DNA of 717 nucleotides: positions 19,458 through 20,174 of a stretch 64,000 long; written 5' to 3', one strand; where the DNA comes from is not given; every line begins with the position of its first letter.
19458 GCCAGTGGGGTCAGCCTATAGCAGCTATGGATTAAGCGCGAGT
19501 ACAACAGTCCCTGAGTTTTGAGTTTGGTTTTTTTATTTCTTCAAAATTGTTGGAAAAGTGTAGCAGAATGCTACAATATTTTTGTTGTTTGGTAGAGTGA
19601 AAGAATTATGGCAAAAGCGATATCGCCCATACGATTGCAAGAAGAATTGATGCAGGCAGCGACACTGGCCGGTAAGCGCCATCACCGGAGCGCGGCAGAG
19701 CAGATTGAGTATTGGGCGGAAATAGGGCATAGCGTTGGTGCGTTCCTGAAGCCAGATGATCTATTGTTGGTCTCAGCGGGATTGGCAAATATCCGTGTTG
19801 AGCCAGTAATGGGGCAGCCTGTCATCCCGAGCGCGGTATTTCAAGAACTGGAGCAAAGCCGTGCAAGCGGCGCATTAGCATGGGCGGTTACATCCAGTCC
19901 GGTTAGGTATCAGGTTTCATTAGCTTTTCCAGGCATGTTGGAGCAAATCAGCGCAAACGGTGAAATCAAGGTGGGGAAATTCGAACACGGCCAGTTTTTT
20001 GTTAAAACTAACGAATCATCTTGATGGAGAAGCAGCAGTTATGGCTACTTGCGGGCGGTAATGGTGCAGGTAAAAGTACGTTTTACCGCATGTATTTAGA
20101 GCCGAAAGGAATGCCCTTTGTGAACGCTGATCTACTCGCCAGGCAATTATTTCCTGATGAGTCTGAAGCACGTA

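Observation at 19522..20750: Protein toxin-antitoxin pair wedged between cas6f and the CRISPR leader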

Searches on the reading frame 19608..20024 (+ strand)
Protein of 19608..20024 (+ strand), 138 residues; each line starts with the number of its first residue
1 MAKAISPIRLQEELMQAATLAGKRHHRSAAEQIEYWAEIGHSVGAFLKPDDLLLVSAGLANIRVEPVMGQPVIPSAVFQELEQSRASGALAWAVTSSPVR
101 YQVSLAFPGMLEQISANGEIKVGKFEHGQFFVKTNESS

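Call 3: search_protein_families(library=pfam, proteins=[window:19608-20024:+], max_evalue=1)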
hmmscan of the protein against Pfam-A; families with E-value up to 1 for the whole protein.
window:19608-20024:+ (138 aa): 1 family
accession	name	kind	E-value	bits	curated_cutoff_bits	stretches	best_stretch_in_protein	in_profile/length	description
PF11903.14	ParD_like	-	2.4e-08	34.3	23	1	7-41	3-37/73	ParD-like antitoxin of type II bacterial toxin-antitoxin system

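Call 4: search_protein_families(library=ncbifam, proteins=[window:19608-20024:+], max_evalue=1)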
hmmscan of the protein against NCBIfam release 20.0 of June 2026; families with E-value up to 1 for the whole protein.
window:19608-20024:+ (138 aa): 0 families

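Call 49: find_homologous_proteins(query=window:19608-20021:+, max_evalue=0.001)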
Query window:19608-20021:+ (138 aa): 306 proteins with E <= 0.001 among 356 candidates; the best 120 are listed.
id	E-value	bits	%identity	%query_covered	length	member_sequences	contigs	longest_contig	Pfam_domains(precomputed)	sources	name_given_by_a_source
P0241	1.5e-82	292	100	100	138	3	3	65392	PF11903.15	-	-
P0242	2.2e-63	230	80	100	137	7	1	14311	PF11903.15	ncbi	-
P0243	2.5e-63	230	81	97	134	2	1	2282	PF11903.15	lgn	-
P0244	7.3e-49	183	97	70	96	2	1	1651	PF11903.15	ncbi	ncbi:MAG: hypothetical protein WAT53_07515, partial [Nitrosomonas sp.]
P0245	2.0e-48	182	64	97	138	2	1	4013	PF11903.15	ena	-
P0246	5.7e-47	177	62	100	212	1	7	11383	PF04014.24,PF11903.15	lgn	-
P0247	2.4e-46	175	63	100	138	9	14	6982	PF11903.15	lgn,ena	-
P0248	2.6e-46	175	64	95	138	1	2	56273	PF11903.15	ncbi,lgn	-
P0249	4.2e-46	174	66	95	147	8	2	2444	PF11903.15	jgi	jgi:hypothetical protein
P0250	4.5e-46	174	63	100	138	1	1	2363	PF11903.15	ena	-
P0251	4.8e-46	174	63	100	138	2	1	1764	PF11903.15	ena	-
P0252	3.0e-45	171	61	100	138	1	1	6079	PF11903.15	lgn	-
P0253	5.7e-45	170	63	97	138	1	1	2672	PF11903.15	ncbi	-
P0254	6.5e-45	170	63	95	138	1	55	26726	PF11903.15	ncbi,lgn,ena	-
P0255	6.5e-45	170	62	100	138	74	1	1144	PF11903.15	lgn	-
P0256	6.8e-45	170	63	100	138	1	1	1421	PF11903.15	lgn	-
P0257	7.4e-45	170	63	95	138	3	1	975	PF11903.15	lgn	-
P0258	9.6e-45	170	61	95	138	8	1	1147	PF11903.15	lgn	-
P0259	1.7e-44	169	62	100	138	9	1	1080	PF11903.15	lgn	-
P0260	1.7e-44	169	62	100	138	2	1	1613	PF11903.15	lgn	-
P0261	1.9e-44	169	64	95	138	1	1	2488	PF11903.15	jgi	jgi:hypothetical protein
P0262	2.4e-44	168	63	97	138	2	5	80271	PF11903.15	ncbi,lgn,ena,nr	ncbi:MAG: hypothetical protein A4S08_00725 [Proteobacteria bacterium SG_bin4]|nr:MAG: hypothetical p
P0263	5.1e-44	167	65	94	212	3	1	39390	PF04014.24,PF11903.15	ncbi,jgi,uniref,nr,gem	ncbi:type II toxin-antitoxin system VapB family antitoxin [Crenothrix polyspora]|uniref:Virulence-as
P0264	5.1e-44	167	62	100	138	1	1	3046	PF11903.15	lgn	-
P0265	5.4e-44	167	63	96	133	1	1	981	PF11903.15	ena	-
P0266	9.7e-44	166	62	94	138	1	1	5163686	PF11903.15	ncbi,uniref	ncbi:hypothetical protein [Methylotuvimicrobium sp. KM1]|uniref:TA system antitoxin ParD family prot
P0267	1.8e-43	166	59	99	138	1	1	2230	PF11903.15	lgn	-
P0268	2.2e-43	165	62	100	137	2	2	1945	PF11903.15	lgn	-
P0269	2.8e-43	165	62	100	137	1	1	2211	PF11903.15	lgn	-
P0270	3.1e-43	165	63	95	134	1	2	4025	PF11903.15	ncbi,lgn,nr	ncbi:MAG: hypothetical protein H0X02_06470 [Nitrosomonas sp.]|nr:hypothetical protein [Nitrosomonas 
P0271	3.2e-43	165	62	95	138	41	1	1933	PF11903.15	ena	-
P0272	3.6e-43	165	61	98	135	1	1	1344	PF11903.15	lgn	-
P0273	3.7e-43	165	60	95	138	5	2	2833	PF11903.15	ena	-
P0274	4.1e-43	164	58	99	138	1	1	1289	PF11903.15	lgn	-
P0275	4.3e-43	164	58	99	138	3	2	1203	PF11903.15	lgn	-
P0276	5.2e-43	164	62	95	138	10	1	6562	PF11903.15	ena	-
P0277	5.3e-43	164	63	99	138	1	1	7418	PF11903.15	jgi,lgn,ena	-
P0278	6.3e-43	164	62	100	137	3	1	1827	PF11903.15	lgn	-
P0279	7.0e-43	164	57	99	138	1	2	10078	PF11903.15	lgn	-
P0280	8.4e-43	163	59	100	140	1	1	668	PF11903.15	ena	-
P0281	8.9e-43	163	57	100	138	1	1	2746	PF11903.15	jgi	-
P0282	1.4e-42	163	63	95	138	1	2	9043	PF11903.15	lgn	-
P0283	1.5e-42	163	61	96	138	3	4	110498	PF11903.15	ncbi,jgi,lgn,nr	ncbi:MAG: hypothetical protein JSR71_03480 [Proteobacteria bacterium]|nr:hypothetical protein [Pseud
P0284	2.3e-42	162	61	95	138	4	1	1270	PF11903.15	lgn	-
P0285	2.5e-42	162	62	94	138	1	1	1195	PF11903.15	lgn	-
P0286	3.1e-42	162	60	97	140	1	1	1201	PF11903.15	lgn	-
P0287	5.3e-42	161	60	100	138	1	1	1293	PF11903.15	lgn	-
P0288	5.9e-42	161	61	95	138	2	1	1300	PF11903.15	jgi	jgi:hypothetical protein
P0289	6.1e-42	161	61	95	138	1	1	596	PF11903.15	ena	-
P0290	7.0e-42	160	59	97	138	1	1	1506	PF11903.15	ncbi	-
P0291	1.0e-41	160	59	97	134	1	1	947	PF11903.15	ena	-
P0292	1.5e-41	159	59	100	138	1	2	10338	PF11903.15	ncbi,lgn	-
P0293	1.8e-41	159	60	95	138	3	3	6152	PF11903.15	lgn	-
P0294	2.1e-41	159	59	95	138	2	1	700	PF11903.15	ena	-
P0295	2.3e-41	159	57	97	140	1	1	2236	PF11903.15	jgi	-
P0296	2.3e-41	159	60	95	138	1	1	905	PF11903.15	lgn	-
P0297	2.5e-41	159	61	95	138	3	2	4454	PF11903.15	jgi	jgi:hypothetical protein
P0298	3.0e-41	158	59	96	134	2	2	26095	PF11903.15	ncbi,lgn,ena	-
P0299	3.1e-41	158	61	94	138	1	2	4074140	PF11903.15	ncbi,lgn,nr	ncbi:hypothetical protein D5085_00745 [Ectothiorhodospiraceae bacterium BW-2]|nr:hypothetical protei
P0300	4.4e-41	158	59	95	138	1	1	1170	PF11903.15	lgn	-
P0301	4.9e-41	158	60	95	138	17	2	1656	PF11903.15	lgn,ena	-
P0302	5.8e-41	157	61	94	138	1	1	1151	PF11903.15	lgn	-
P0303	6.1e-41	157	59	95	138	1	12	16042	PF11903.15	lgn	-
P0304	6.1e-41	157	59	95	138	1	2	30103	PF11903.15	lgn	-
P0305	6.2e-41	157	59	95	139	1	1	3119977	PF11903.15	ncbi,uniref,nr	ncbi:hypothetical protein R2103_11005 [Nitrosomonas sp. Is24]|uniref:TA system antitoxin ParD family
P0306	7.6e-41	157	59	96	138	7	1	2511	PF11903.15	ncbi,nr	ncbi:MAG: hypothetical protein JNL77_08095 [Nitrosomonas sp.]|nr:hypothetical protein [Nitrosomonas 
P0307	8.5e-41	157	55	100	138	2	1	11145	PF11903.15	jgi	-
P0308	8.6e-41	157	61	96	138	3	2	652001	PF11903.15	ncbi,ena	-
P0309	8.9e-41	157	60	96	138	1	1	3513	PF11903.15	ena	-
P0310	9.1e-41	157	61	94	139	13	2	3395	PF11903.15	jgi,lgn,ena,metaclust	metaclust:\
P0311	9.9e-41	157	58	99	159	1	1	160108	PF11903.15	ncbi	-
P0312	1.1e-40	157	60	96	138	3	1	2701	PF11903.15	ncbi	-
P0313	1.2e-40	156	59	95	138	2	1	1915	PF11903.15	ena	-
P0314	1.5e-40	156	57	95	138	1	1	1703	PF11903.15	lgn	-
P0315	1.6e-40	156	59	96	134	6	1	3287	PF11903.15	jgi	jgi:hypothetical protein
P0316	2.1e-40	156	58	96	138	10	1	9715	PF11903.15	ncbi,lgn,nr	ncbi:MAG: hypothetical protein HOO93_12940 [Methyloglobulus sp.]|nr:hypothetical protein [Methyloglo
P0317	2.2e-40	156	60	95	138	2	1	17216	PF11903.15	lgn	-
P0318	2.3e-40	156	59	95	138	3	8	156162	PF11903.15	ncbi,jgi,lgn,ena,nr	ncbi:MAG: hypothetical protein KBF68_08980 [Nitrosomonas sp.]|nr:hypothetical protein [Nitrosomonas 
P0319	2.3e-40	156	60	96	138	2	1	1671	PF11903.15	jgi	jgi:hypothetical protein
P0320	3.0e-40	155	60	95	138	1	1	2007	PF11903.15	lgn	-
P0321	3.1e-40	155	60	94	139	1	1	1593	PF11903.15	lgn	-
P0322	3.2e-40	155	59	96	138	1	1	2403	PF11903.15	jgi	jgi:hypothetical protein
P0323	3.3e-40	155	58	95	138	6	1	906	PF11903.15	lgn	-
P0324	4.3e-40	155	57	97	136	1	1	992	PF11903.15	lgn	-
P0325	5.4e-40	154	59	96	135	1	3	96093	PF11903.15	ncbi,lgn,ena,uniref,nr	ncbi:TA system antitoxin ParD family protein [Nitrosomonas sp.]|uniref:TA system antitoxin ParD fami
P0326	6.0e-40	154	61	96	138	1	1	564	PF11903.15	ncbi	-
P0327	6.5e-40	154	54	97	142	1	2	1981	PF11903.15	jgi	-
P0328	6.5e-40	154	58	94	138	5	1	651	PF11903.15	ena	-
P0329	6.7e-40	154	61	96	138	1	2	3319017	PF11903.15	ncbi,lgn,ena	-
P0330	7.8e-40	154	58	95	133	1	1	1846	PF11903.15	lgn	-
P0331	8.0e-40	154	58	94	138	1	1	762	PF11903.15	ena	-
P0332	8.4e-40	154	59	95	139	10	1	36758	PF11903.15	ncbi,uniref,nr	ncbi:MAG: hypothetical protein E6Q60_01290 [Nitrosomonas oligotropha]|uniref:ParD-like antitoxin of 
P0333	9.8e-40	153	59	95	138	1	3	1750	PF11903.15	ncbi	-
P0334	1.1e-39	153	58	95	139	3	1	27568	PF11903.15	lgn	-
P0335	1.2e-39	153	60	94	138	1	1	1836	PF11903.15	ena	-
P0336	1.5e-39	153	57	95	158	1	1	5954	PF11903.15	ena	-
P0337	1.6e-39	153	56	95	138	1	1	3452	PF11903.15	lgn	-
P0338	2.0e-39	153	59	94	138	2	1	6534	PF11903.15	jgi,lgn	jgi:hypothetical protein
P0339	2.0e-39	152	58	94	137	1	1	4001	PF11903.15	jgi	-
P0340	2.0e-39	152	55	100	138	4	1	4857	PF11903.15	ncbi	ncbi:MAG: hypothetical protein ABW124_21810 [Candidatus Thiodiazotropha sp. 6PLUC9]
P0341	2.6e-39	152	59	95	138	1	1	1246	PF11903.15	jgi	jgi:hypothetical protein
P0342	3.0e-39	152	58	94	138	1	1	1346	PF11903.15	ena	-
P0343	4.2e-39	151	55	97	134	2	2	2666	PF11903.15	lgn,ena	-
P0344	4.5e-39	151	57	99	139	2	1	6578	PF11903.15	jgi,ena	-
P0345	4.8e-39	151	59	94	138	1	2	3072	PF11903.15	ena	-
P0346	5.0e-39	151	57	99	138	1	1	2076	PF11903.15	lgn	-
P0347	5.7e-39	151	58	94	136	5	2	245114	PF11903.15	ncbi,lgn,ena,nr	ncbi:MAG: hypothetical protein P1U80_07660 [Pseudomonadales bacterium]|nr:hypothetical protein [Pseu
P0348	6.0e-39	151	58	94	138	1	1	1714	PF11903.15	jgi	jgi:hypothetical protein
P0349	9.2e-39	150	59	94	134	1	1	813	PF11903.15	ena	-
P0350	1.2e-38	150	52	99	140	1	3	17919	PF11903.15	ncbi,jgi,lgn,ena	ncbi:MAG: hypothetical protein ACI9SC_002010 [Gammaproteobacteria bacterium]|jgi:hypothetical protei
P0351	1.2e-38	150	57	99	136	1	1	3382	PF11903.15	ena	-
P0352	1.4e-38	150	56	97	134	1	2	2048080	PF11903.15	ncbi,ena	-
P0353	1.4e-38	150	60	94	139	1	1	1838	PF11903.15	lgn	-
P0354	1.7e-38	150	58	94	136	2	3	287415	PF11903.15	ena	-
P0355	1.9e-38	149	58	95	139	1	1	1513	PF11903.15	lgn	-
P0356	2.4e-38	149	58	94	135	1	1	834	PF11903.15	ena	-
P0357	2.6e-38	149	59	94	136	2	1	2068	PF11903.15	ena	-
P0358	3.3e-38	149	57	94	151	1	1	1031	PF11903.15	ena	-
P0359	5.7e-38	148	56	96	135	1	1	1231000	PF11903.15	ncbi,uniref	ncbi:TA system antitoxin ParD family protein [Aestuariirhabdus sp. LZHN29]|uniref:TA system antitoxi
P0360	6.6e-38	148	59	94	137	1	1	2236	PF11903.15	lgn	-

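Call 59: predict_structure(alignment_id=A3)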
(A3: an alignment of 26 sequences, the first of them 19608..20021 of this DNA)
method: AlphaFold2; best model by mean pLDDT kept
length: 138 residues; sequences in the alignment: 26
mean_pLDDT: 74.1   pTM: 0.32
mean pLDDT of the five models: 74.1, 73.8, 72.6, 68.9, 66.8
residues with pLDDT >= 90: 2; 70-90: 94; 50-70: 37; < 50: 5
segments of 3 or more residues with pLDDT < 50: 1-3
pLDDT, mean of each block of 10 residues (from residue 1): 59 75 69 72 65 70 62 83 85 77 85 85 83 64
secondary structure, 60 per line:
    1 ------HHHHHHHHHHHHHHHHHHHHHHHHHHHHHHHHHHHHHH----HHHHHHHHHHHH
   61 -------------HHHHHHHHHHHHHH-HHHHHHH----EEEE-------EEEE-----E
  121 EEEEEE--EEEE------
elements in order: H7-44 H49-60 H74-87 H89-95 E100-103 E111-114 E120-126 E129-132

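Call 62: fold_search(model_id=the predicted structure, library=pdb)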
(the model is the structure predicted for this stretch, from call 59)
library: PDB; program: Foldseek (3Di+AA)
matches with E <= 10: 129; with E <= 0.001: 0
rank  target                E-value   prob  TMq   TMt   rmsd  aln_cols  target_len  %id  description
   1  9dct_B                1.3e+00  0.10  0.13  0.09  14.8        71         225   13  Structure of the TelB-associated type VII secretion system chaperone SIR_0178 (released 2025-11-05)
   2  2ga5_MODEL_1_A        1.4e+00  0.12  0.19  0.20  14.2       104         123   12  yeast frataxin (released 2006-03-21)
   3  9dct_D                2.3e+00  0.07  0.14  0.09  14.8        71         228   13  Structure of the TelB-associated type VII secretion system chaperone SIR_0178 (released 2025-11-05)
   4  5wzq_A                2.5e+00  0.13  0.19  0.06  12.8        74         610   15  Alpha-N-acetylgalactosaminidase NagBb from Bifidobacterium bifidum - quadruple mutant (released 2017-06-07)
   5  1d1m_A                2.6e+00  0.08  0.14  0.25  11.4        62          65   11  CRYSTAL STRUCTURE OF CRO K56-[DGEVK]-F58W MUTANT (released 1999-09-24)
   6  6fco_E                2.8e+00  0.09  0.17  0.21  10.5        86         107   10  Structural and functional characterisation of Frataxin (FXN) like protein from Chaetomium thermophilum (released 2019-01-23)
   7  9efe_H                2.8e+00  0.06  0.13  0.17  12.5        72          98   10  Crystal Structure in space group P21 of a nucleoid-associated protein (UBP) from Sulfolobus islandicus. (released 2025-06-11)
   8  7aa3_A                3.0e+00  0.35  0.16  0.04   1.3        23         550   17  T275P after heme uptake from M. tuberculosis (released 2021-01-27)
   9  4lp1_A                3.0e+00  0.06  0.14  0.17   9.7        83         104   10  Crystal structure of CyaY protein from Psychromonas ingrahamii in complex with Eu(III) (released 2014-07-16)
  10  5i4q_A                3.2e+00  0.11  0.20  0.29  16.1        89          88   19  Contact-dependent inhibition system from Escherichia coli NC101 - ternary CdiA/CdiI/EF-Tu complex (domains 2 and 3) (released 2017-06-28)
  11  9efe_C                3.2e+00  0.04  0.14  0.16  13.0        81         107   10  Crystal Structure in space group P21 of a nucleoid-associated protein (UBP) from Sulfolobus islandicus. (released 2025-06-11)
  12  9ut3_B                3.6e+00  0.04  0.17  0.07  14.1       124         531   16  The helicase module of the helicase-primase complex from HHV1 bound with ssDNA and amenamevir (released 2026-04-08)
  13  9mgf_B                3.8e+00  0.13  0.17  0.07   6.5        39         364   20  beta-barrel assembly machine from Escherichia coli in a middle state of substrate assembly (released 2025-12-17)
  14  2xp1                  3.8e+00  0.12  0.16  0.13   5.4        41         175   20  Structure of the tandem SH2 domains from Antonospora locustae transcription elongation factor Spt6 (released 2010-09-29)
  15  9og0_E                3.8e+00  0.12  0.21  0.12  13.6        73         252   12  Cryo-EM structure of OS9-SEL1L-HRD1 dimer (released 2025-07-30)
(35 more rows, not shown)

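Call 65: search_protein_families(library=padloc, proteins=[window:19608-20021:+], max_evalue=0.01)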
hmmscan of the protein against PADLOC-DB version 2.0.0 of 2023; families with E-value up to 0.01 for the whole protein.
window:19608-20021:+ (138 aa): 0 families
